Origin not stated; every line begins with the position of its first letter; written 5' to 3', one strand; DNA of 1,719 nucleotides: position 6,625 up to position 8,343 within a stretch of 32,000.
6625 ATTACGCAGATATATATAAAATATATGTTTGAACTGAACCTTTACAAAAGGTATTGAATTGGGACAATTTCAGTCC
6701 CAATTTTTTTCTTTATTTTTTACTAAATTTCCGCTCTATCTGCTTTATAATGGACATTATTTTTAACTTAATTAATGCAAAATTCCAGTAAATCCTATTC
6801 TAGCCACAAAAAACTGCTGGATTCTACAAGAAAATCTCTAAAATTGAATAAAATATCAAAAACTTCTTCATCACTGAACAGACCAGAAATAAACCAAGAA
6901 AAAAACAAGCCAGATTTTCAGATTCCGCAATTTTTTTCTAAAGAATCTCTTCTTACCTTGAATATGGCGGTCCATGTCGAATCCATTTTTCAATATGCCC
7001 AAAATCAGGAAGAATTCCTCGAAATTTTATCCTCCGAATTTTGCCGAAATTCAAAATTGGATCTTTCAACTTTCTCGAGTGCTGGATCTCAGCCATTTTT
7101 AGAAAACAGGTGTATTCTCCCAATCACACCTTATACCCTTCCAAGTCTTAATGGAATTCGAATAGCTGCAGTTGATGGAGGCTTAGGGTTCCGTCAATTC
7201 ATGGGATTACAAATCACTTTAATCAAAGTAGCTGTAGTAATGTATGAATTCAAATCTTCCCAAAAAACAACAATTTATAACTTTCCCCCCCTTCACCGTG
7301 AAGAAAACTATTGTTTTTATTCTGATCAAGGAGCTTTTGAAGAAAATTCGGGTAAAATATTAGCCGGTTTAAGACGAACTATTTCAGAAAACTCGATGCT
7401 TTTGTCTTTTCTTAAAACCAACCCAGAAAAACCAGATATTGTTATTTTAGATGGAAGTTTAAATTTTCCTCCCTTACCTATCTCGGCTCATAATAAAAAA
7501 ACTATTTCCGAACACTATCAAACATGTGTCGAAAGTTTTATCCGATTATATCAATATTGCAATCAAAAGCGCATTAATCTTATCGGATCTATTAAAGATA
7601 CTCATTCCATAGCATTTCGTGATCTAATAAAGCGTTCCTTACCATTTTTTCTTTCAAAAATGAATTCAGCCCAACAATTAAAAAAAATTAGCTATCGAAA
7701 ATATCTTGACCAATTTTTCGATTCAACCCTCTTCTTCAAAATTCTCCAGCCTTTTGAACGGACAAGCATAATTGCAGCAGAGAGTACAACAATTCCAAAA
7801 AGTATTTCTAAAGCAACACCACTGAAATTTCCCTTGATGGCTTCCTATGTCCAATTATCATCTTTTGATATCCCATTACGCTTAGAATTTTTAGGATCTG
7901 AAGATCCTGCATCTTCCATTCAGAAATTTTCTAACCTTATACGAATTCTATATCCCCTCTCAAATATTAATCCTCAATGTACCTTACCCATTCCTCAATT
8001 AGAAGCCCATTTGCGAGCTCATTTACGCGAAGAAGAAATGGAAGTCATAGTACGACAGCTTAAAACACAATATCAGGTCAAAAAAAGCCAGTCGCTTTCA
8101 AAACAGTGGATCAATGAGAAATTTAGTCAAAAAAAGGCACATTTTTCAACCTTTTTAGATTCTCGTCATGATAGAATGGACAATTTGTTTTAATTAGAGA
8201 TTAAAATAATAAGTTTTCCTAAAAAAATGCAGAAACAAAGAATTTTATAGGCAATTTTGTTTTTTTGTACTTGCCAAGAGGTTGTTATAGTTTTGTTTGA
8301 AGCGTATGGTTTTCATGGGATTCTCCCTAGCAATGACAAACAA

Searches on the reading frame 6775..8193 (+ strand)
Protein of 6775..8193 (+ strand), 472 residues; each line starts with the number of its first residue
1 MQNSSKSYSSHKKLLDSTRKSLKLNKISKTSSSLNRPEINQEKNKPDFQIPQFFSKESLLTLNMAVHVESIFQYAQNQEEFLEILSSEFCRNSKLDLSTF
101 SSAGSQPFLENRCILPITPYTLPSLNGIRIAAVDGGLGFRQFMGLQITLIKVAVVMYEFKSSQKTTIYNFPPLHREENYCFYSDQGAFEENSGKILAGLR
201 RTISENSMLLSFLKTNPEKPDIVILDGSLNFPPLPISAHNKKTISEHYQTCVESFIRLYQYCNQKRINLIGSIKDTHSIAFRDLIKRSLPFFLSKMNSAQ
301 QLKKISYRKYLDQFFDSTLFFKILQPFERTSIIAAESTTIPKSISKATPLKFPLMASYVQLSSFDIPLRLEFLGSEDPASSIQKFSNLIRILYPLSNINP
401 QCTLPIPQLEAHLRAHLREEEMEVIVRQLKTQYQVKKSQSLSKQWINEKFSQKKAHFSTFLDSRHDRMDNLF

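Call 34: search_protein_families(library=pfam, proteins=[window:6775-8193:+], max_evalue=0.001)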
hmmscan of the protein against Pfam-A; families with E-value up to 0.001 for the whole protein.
window:6775-8193:+ (472 aa): 1 family
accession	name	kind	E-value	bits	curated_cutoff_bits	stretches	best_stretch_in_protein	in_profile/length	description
PF09376.16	NurA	-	1.4e-08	35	21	1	129-385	2-227/254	NurA domain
